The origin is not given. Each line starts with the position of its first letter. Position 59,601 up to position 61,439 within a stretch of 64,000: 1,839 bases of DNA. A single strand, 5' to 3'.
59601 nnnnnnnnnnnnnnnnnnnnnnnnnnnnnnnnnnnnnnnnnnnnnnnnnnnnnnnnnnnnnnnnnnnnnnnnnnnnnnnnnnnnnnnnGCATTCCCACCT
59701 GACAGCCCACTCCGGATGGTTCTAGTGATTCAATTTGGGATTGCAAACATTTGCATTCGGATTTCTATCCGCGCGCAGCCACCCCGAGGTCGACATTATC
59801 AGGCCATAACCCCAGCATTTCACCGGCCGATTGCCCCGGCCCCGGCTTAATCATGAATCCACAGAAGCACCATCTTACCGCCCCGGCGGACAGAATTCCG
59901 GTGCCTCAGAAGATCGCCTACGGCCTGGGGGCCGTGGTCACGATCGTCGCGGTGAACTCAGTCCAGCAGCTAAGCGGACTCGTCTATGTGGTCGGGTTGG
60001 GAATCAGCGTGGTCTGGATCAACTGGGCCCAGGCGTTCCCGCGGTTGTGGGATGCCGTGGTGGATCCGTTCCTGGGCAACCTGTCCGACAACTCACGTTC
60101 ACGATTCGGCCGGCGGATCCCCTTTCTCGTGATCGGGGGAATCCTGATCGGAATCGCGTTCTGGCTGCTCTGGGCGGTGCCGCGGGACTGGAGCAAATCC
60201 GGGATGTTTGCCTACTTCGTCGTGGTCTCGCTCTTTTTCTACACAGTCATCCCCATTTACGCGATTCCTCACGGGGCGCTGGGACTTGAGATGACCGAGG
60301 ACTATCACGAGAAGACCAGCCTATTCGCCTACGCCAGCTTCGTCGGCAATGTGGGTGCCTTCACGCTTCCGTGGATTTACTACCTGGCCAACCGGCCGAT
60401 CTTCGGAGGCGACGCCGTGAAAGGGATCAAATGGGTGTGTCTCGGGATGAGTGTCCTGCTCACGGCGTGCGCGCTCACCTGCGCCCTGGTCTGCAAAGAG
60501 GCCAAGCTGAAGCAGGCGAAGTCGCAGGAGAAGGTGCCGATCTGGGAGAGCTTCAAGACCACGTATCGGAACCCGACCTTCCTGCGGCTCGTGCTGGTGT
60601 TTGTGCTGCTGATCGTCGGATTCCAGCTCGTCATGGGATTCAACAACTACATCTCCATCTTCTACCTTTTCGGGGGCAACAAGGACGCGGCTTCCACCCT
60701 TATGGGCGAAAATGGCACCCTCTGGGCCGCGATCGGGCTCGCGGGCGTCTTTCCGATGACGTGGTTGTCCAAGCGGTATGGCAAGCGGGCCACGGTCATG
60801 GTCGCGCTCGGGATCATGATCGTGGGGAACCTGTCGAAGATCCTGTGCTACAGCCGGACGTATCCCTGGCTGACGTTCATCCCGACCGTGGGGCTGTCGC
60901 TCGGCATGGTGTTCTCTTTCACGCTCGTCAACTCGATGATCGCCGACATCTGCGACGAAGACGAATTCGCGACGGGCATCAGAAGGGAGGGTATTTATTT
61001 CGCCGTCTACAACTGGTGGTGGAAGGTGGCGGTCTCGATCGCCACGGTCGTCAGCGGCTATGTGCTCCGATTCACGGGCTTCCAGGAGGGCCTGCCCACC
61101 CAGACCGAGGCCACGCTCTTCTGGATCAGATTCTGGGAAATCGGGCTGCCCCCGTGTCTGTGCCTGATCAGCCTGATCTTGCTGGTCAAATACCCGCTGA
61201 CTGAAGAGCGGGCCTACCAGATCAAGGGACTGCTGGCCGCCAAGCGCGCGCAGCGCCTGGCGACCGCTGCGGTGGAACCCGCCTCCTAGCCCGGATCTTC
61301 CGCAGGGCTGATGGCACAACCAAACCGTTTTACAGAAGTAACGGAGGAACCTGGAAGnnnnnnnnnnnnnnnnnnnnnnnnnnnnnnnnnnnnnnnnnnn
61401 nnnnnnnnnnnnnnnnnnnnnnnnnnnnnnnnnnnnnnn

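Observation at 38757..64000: About 25 kb LacI-associated locus that reads as a complete beta-1,2-glucan (sophoro-oligosaccharide) utilisation pathway with an unusual transporter combination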

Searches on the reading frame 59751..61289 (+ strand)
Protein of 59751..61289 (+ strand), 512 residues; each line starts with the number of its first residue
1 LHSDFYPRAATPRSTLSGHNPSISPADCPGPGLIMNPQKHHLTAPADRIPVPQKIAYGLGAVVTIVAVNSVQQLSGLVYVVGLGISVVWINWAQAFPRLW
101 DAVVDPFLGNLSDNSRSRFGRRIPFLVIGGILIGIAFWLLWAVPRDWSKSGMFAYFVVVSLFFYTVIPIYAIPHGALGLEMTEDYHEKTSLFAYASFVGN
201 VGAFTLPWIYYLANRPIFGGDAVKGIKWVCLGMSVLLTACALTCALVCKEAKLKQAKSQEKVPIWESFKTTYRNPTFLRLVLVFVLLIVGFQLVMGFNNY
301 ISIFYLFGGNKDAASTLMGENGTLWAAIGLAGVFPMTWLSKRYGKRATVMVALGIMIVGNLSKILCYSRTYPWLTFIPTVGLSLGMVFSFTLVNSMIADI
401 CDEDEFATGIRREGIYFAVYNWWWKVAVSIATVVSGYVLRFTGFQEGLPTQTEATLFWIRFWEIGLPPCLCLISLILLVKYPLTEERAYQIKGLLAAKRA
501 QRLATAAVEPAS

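Call 4: search_protein_families(library=pfam, proteins=[window:59751-61289:+], max_evalue=0.01)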
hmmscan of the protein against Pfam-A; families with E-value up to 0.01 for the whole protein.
window:59751-61289:+ (512 aa): 3 families
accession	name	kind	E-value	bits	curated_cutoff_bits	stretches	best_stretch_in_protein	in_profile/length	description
PF13347.12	MFS_2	-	5.9e-66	223.2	27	1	58-485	3-427/427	MFS/sugar transport protein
PF07690.21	MFS_1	-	3.8e-17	62.7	33.4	1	80-431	24-346/347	Major Facilitator Superfamily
PF12832.13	MFS_1_like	-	0.00066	19.3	25.2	1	99-390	45-321/373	MFS_1 like family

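Call 45: search_protein_families(library=ncbifam, proteins=[window:59751-61289:+], max_evalue=0.00001)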
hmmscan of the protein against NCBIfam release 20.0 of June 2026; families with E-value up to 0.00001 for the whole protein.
window:59751-61289:+ (512 aa): 6 families
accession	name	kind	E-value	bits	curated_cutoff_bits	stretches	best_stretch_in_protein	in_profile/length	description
TIGR00792.1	gph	subfamily_domain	1e-49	169.4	231.35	1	54-495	1-434/437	glycoside-pentoside-hexuronide (GPH):cation symporter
NF007749.0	PRK10429.1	equivalog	2.1e-33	115.9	456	1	49-501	3-453/473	melibiose:sodium transporter MelB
NF007237.0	PRK09669.1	subfamily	1.1e-30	106.6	610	1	49-507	6-454/461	putative symporter YagG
NF007353.0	PRK09848.1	equivalog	2.7e-29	102.2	528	1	56-500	12-446/457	glucuronide transporter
NF008526.0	PRK11462.1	equivalog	7.2e-17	61.3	836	1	50-491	7-438/460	glycoside-pentoside-hexuronide family transporter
TIGR01301.1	GPH_sucrose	subfamily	3.6e-06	26.1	511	1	72-139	22-90/476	sucrose/proton symporter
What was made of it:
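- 59853..61289 (+): GPH (MFS_2) cation symporter; the predicted inner-membrane importer of sophoro-oligosaccharides. PF13347 E 6e-66, TIGR00792 E 1e-49 (calls 4, 45).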
